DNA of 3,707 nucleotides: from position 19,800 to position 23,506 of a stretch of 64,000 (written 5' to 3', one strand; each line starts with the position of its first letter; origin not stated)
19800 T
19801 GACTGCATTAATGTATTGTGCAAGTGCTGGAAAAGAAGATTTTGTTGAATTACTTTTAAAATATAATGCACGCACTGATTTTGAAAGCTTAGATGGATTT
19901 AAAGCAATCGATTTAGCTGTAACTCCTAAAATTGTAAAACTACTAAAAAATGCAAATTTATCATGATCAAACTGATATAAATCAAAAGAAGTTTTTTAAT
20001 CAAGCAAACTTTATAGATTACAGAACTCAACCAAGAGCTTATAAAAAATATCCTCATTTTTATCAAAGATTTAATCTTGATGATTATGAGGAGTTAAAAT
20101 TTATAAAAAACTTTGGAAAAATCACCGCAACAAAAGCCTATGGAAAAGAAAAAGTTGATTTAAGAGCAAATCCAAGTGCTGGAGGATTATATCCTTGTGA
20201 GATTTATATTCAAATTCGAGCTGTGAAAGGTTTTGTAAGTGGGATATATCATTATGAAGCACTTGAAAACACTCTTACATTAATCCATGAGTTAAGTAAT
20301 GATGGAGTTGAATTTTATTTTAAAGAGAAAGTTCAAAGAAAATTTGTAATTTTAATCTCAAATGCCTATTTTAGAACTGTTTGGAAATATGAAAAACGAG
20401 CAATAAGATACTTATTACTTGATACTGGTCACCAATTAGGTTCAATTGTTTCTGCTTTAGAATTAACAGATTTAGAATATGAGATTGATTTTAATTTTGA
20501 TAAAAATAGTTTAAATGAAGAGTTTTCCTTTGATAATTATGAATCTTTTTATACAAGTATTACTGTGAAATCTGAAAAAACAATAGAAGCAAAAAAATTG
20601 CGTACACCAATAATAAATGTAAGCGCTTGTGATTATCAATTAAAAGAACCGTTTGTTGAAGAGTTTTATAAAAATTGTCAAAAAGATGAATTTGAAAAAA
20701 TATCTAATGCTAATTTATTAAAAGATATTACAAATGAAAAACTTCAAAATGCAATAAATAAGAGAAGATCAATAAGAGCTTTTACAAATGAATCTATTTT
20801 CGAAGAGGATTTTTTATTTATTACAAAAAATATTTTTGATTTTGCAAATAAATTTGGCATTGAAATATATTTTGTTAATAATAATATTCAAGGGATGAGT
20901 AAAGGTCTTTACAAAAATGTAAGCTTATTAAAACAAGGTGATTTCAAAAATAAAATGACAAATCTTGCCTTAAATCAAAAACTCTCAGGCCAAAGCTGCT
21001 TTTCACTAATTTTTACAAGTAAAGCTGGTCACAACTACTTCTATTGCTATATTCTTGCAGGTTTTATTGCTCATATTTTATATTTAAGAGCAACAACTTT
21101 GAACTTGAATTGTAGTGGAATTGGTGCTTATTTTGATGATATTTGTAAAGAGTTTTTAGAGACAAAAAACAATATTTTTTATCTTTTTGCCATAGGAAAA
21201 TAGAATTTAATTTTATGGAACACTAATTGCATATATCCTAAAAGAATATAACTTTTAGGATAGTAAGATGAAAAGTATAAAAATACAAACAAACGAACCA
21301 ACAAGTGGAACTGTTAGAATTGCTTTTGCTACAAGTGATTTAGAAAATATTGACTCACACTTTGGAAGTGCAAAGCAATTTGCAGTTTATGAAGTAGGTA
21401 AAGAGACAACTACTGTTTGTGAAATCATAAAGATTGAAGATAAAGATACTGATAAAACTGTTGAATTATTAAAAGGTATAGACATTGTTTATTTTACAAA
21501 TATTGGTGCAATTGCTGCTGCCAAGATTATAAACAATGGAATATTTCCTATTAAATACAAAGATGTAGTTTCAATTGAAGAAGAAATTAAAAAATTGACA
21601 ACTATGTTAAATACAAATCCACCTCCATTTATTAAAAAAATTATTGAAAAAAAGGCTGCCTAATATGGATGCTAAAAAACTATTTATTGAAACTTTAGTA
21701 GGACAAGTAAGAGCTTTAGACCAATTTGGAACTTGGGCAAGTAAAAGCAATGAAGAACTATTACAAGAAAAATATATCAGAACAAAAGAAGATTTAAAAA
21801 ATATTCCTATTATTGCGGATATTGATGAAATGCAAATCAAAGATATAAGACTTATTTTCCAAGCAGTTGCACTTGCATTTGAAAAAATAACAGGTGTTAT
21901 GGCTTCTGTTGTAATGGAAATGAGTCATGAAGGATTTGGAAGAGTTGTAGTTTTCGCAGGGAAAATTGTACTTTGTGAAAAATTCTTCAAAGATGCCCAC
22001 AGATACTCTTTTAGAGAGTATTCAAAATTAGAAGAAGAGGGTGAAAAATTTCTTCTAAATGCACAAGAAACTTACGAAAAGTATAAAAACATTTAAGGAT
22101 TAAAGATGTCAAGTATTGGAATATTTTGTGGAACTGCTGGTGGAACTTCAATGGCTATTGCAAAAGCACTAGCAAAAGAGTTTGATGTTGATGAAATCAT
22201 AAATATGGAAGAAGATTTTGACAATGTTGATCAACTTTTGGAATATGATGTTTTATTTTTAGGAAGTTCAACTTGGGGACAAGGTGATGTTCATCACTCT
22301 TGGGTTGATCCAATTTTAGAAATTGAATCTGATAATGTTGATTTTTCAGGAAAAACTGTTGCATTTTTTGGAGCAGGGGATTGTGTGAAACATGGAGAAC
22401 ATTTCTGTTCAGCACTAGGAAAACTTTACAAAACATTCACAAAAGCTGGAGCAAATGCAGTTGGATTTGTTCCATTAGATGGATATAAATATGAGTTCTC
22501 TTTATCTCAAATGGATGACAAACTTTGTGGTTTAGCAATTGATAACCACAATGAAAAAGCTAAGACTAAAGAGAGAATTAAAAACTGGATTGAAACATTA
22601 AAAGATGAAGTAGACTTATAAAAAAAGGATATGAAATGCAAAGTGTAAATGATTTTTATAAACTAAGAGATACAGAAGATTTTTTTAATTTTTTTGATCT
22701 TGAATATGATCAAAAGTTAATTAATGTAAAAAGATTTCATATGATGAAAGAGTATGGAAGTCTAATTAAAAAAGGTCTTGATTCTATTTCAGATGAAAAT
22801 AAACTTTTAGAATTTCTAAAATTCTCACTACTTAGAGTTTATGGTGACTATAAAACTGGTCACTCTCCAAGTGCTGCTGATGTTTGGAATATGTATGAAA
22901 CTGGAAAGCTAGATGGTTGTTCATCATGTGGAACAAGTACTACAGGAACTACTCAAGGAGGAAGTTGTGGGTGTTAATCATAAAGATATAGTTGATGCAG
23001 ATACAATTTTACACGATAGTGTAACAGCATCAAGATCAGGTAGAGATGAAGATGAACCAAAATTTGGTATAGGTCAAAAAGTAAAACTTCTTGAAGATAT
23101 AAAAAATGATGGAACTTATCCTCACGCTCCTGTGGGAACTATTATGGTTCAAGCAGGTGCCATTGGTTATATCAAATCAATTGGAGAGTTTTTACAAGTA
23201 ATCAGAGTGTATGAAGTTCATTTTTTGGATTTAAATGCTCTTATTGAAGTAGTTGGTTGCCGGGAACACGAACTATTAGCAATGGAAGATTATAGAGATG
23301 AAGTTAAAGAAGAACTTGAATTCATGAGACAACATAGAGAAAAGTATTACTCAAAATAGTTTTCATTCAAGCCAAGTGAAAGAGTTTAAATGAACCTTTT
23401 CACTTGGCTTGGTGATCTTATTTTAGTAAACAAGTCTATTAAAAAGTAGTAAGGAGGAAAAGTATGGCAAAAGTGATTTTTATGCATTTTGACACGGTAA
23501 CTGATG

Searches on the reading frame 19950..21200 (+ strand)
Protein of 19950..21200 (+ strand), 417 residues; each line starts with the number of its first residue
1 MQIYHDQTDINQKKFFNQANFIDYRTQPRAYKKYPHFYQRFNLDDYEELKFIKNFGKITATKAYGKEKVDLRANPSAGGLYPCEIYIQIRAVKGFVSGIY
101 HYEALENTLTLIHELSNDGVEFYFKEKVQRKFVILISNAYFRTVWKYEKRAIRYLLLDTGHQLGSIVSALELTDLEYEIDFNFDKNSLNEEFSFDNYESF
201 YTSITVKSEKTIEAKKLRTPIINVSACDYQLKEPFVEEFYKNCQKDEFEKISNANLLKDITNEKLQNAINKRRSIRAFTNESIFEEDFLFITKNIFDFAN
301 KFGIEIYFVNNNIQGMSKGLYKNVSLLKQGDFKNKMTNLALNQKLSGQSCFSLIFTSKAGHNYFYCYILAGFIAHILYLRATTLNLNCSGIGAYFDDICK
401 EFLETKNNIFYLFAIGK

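Call 3: search_protein_families(library=pfam, proteins=[window:19950-21200:+], max_evalue=0.1)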
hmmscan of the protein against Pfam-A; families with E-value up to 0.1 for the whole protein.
window:19950-21200:+ (417 aa): 2 families
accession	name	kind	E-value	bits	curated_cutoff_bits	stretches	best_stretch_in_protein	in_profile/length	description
PF00881.29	Nitroreductase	-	1.8e-08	35.2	23.5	1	269-417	1-167/167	Nitroreductase family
PF14512.11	TM1586_NiRdase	-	0.002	18.2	27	1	265-317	2-54/215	Putative TM nitroreductase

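Call 4: search_protein_families(library=ncbifam, proteins=[window:19950-21200:+], max_evalue=0.1)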
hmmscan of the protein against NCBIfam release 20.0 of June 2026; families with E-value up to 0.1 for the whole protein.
window:19950-21200:+ (417 aa): 3 families
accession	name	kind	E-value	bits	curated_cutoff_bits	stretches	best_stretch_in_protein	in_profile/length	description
TIGR03605.1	antibiot_sagB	domain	5.5e-31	107.4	78.4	2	60-198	17-163/173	SagB family peptide dehydrogenase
TIGR04511.1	SagB_rel_DH_2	exception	5e-15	55.4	240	1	68-161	219-320/380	putative peptide maturation dehydrogenase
NF003290.0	PRK04286.1-6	equivalog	0.093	11.5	526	0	211-305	58-151/307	hypothetical protein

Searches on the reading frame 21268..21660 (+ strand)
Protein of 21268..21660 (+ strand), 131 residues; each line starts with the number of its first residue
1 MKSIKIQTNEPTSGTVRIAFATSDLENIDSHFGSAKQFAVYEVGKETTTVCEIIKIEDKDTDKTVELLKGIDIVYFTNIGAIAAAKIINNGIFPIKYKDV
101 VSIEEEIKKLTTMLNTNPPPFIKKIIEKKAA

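Call 3: search_protein_families(library=pfam, proteins=[window:21268-21660:+], max_evalue=0.1)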
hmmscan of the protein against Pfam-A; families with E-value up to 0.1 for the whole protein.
window:21268-21660:+ (131 aa): 1 family
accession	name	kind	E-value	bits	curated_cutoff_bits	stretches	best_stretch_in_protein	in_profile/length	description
PF02579.22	Nitro_FeMo-Co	-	2.2e-14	54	26.3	1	26-110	3-92/94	Dinitrogenase iron-molybdenum cofactor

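Call 4: search_protein_families(library=ncbifam, proteins=[window:21268-21660:+], max_evalue=0.1)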
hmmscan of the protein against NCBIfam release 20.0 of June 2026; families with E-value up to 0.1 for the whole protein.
window:21268-21660:+ (131 aa): 3 families
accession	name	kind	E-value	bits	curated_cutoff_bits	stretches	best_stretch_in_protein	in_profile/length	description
TIGR02663.1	nifX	equivalog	8.7e-33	113.3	112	1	16-126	1-119/119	nitrogen fixation protein NifX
TIGR01290.1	nifB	equivalog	2.6e-10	39.6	343.65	1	7-111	321-438/441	nitrogenase cofactor biosynthesis protein NifB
NF041136.1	MrpORP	equivalog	3.4e-05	23.3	450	1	8-96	257-346/365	iron-sulfur cluster carrier protein MrpORP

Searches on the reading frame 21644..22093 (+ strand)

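Call 3: search_protein_families(library=pfam, proteins=[window:21644-22093:+], max_evalue=0.1)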
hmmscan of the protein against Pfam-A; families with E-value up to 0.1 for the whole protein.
window:21644-22093:+ (150 aa): 1 family
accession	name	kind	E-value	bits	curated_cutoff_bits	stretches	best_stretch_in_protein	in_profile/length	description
PF03270.18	DUF269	-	3.1e-40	137.5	25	1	31-150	1-119/121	Protein of unknown function, DUF269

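Call 4: search_protein_families(library=ncbifam, proteins=[window:21644-22093:+], max_evalue=0.1)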
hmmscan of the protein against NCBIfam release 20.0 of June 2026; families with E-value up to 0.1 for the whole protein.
window:21644-22093:+ (150 aa): 1 family
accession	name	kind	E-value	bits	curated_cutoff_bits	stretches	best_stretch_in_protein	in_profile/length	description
TIGR02935.1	TIGR02935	hypoth_equivalog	2e-42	144.7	132.05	1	13-150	3-139/140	NifX-associated nitrogen fixation protein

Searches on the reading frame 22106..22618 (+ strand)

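Call 3: search_protein_families(library=pfam, proteins=[window:22106-22618:+], max_evalue=0.1)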
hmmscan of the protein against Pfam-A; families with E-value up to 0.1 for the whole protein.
window:22106-22618:+ (171 aa): 1 family
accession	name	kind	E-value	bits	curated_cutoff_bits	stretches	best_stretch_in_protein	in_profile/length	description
PF00258.30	Flavodoxin_1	-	1.5e-19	71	25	1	6-161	1-143/143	Flavodoxin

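Call 4: search_protein_families(library=ncbifam, proteins=[window:22106-22618:+], max_evalue=0.1)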
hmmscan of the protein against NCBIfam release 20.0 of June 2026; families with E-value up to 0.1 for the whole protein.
window:22106-22618:+ (171 aa): 17 families
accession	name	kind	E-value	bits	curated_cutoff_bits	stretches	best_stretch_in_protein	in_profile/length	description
NF006739.0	PRK09267.1-5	subfamily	1.9e-48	164.4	175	1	1-169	1-167/168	flavodoxin FldA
TIGR01752.1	flav_long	equivalog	1.4e-43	148.3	146.75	1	4-169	2-166/167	flavodoxin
NF006738.0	PRK09267.1-4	equivalog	1.8e-42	144.8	172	1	3-169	2-170/171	flavodoxin FldA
NF006736.0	PRK09267.1-2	equivalog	1.7e-39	135.1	202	1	1-166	1-161/161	flavodoxin FldA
NF006737.0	PRK09267.1-3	equivalog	2.6e-30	105.3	238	1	1-170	1-169/174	flavodoxin FldA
NF006735.0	PRK09267.1-1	equivalog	3.3e-29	101.9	315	1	1-171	1-170/176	flavodoxin FldA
NF009023.0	PRK12359.1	equivalog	1.7e-28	99.7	215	1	3-169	2-168/172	flavodoxin FldB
NF005216.0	PRK06703.1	subfamily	2.8e-15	56.7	127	1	17-119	17-117/151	flavodoxin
TIGR01753.1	flav_short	equivalog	2.5e-12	47.5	123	1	14-119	11-114/140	flavodoxin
NF005246.0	PRK06756.1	subfamily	2.7e-11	43.6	130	1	17-141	21-136/148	flavodoxin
NF005989.0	PRK08105.1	equivalog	2e-06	27.8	160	1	1-120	1-120/149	flavodoxin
NF006531.0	PRK09004.1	equivalog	6.5e-06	26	158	1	1-119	1-117/146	FMN-binding protein MioC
TIGR01754.1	flav_RNR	hypoth_equivalog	7.8e-06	25.9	163.8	1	35-112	39-111/140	putative ribonucleotide reductase-associated flavodoxin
NF006747.0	PRK09271.1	equivalog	7.3e-05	22.5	104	1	41-112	46-115/160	flavodoxin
NF004049.0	PRK05568.1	equivalog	0.00019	21.8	206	1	6-92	6-92/142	flavodoxin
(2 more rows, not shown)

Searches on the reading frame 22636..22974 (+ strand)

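Call 3: search_protein_families(library=pfam, proteins=[window:22636-22974:+], max_evalue=0.1)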
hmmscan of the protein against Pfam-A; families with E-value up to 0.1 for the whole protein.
window:22636-22974:+ (113 aa): 2 families
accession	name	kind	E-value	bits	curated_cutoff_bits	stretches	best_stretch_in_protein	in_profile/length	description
PF03206.19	NifW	-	2.7e-14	53.9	23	1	4-84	3-83/99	Nitrogen fixation protein NifW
PF02826.25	2-Hacid_dh_C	-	0.031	14.1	25.1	1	26-68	106-148/178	D-isomer specific 2-hydroxyacid dehydrogenase, NAD binding domain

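Call 4: search_protein_families(library=ncbifam, proteins=[window:22636-22974:+], max_evalue=0.1)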
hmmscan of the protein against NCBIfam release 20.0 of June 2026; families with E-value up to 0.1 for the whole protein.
window:22636-22974:+ (113 aa): 2 families
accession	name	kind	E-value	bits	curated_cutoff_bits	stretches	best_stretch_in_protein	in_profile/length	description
NF010702.0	PRK14102.1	equivalog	3.1e-15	56.4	115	1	2-75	6-81/108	nitrogenase-stabilizing/protective protein NifW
NF002009.0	PRK00810.1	equivalog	1.3e-10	41.2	117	1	6-87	13-93/117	nitrogenase stabilizing/protective protein NifW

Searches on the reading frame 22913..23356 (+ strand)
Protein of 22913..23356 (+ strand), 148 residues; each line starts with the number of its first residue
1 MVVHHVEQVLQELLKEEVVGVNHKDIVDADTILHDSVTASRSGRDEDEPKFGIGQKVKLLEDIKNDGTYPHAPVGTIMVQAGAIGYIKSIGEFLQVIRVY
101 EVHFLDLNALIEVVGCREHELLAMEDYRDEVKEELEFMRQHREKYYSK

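Call 3: search_protein_families(library=pfam, proteins=[window:22913-23356:+], max_evalue=0.1)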
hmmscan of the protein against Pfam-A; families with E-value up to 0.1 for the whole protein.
window:22913-23356:+ (148 aa): 1 family
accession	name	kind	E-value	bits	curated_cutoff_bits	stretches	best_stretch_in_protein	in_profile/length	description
PF04319.19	NifZ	-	8.2e-26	90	27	1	48-121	1-71/73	NifZ domain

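Call 4: search_protein_families(library=ncbifam, proteins=[window:22913-23356:+], max_evalue=0.1)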
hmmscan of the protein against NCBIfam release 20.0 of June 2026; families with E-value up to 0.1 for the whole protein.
window:22913-23356:+ (148 aa): 0 families
